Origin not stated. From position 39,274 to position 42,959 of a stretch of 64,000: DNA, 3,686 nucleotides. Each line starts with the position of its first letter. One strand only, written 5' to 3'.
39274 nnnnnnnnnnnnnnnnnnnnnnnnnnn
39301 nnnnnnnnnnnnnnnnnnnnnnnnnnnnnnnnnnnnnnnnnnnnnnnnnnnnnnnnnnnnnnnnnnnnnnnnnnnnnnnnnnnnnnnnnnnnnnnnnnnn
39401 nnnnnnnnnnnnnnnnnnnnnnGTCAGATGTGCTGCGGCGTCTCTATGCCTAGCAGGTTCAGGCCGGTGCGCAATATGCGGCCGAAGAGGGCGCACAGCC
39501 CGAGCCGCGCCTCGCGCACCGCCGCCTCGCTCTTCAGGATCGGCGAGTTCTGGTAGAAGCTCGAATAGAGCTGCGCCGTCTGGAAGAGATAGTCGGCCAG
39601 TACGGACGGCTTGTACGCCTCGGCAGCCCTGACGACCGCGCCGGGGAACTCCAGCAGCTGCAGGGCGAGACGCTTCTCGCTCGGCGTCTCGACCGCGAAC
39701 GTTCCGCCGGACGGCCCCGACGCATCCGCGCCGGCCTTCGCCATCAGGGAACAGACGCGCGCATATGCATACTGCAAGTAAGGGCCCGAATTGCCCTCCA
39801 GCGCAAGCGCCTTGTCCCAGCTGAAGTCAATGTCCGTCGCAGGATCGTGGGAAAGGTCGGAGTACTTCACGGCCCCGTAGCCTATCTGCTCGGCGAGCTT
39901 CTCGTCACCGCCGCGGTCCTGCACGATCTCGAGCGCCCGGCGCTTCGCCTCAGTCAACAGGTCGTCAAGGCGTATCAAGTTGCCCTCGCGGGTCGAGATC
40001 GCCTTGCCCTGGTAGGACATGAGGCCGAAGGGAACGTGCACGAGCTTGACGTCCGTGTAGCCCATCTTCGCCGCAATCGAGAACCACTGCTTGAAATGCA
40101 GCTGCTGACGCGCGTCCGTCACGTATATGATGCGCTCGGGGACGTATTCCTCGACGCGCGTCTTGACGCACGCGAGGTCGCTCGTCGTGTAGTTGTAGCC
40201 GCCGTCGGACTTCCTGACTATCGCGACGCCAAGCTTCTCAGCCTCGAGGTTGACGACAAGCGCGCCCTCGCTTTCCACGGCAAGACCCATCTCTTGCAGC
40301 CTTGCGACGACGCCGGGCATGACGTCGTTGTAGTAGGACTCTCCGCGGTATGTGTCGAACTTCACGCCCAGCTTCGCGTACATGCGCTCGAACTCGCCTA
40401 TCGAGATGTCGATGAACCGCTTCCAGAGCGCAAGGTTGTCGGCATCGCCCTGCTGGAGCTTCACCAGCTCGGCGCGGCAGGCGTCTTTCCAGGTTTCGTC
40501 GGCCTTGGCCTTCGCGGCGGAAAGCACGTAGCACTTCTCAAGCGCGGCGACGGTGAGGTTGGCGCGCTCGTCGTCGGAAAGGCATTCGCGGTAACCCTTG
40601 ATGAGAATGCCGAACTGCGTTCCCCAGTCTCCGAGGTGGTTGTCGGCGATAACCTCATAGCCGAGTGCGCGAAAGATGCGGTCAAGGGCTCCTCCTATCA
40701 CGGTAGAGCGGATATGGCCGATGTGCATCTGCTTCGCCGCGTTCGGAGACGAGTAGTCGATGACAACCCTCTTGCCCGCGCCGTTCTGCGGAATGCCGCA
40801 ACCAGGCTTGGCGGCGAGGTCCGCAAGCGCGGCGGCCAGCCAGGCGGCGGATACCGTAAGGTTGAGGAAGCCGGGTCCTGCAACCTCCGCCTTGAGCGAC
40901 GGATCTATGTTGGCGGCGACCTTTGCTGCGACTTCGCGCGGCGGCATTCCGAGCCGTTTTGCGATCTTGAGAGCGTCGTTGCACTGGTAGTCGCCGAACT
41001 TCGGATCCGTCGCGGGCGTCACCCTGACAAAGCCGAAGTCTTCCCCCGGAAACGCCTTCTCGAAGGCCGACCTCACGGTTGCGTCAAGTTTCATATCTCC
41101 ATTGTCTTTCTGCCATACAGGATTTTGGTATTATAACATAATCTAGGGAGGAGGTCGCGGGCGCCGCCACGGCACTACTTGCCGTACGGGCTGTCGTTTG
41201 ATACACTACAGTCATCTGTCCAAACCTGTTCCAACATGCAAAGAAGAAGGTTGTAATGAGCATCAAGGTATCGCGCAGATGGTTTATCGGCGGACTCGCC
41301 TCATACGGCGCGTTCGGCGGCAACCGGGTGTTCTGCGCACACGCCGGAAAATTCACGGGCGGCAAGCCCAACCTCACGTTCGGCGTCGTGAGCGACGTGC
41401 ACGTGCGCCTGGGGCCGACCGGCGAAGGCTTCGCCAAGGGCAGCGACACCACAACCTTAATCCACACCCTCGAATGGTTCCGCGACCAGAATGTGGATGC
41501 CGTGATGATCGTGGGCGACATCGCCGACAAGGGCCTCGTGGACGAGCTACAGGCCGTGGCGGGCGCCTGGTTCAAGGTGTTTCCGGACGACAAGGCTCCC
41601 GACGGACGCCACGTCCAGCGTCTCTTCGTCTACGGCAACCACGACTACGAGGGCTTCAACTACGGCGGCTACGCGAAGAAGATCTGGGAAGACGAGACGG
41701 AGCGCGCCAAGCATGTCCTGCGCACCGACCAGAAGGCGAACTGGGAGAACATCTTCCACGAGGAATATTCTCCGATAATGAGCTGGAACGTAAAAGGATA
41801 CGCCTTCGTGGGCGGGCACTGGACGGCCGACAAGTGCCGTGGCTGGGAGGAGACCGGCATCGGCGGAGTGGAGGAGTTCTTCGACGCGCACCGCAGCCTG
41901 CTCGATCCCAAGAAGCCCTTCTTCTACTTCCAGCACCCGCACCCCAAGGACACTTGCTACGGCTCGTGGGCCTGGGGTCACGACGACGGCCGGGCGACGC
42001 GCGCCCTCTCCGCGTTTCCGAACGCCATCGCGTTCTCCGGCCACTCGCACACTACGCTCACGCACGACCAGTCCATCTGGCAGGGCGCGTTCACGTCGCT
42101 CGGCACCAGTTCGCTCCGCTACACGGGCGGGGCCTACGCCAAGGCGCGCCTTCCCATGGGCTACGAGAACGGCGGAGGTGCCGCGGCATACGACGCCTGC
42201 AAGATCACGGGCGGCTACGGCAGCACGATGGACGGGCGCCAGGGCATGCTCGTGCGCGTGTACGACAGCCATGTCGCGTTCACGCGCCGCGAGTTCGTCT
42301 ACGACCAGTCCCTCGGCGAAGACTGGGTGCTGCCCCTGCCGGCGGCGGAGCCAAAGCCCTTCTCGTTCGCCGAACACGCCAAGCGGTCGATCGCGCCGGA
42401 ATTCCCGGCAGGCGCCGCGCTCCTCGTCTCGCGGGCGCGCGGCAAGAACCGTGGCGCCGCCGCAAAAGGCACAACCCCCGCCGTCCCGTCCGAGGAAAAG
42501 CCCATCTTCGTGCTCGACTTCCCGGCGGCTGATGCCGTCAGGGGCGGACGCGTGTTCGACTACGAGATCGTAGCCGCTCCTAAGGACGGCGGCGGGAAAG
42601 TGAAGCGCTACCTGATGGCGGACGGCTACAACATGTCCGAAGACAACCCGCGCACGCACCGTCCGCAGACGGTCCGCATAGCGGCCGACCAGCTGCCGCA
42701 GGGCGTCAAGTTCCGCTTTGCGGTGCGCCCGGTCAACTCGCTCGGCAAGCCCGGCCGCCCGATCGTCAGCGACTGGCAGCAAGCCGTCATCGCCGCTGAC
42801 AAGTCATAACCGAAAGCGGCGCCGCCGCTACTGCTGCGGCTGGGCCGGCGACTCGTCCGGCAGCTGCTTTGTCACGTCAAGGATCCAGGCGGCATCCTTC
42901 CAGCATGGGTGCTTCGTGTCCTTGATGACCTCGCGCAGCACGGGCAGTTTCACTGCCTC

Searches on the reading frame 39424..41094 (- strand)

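Call 7: search_protein_families(library=pfam, proteins=[window:39424-41094:-], max_evalue=0.001)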
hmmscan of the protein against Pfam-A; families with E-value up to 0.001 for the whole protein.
window:39424-41094:- (556 aa): 3 families
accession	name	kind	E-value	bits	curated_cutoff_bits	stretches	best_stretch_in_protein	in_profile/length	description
PF00750.26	tRNA-synt_1d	-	5.7e-97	325.2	23.3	1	103-426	15-349/349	tRNA synthetases class I (R), catalytic domain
PF05746.21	DALR_1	-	6.1e-31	107.4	22.3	1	440-555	1-116/117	DALR anticodon binding domain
PF03485.21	Arg_tRNA_synt_N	-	8.4e-18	65.2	21.5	1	3-80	3-84/85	Arginyl tRNA synthetase N terminal domain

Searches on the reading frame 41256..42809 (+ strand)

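Call 43: search_protein_families(library=pfam, proteins=[window:41256-42809:+], max_evalue=0.00001)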
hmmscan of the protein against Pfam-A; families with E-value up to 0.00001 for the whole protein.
window:41256-42809:+ (517 aa): 1 family
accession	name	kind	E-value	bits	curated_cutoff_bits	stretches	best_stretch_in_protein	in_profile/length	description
PF00149.33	Metallophos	-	6.2e-09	37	21.5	1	41-266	2-190/191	Calcineurin-like phosphoesterase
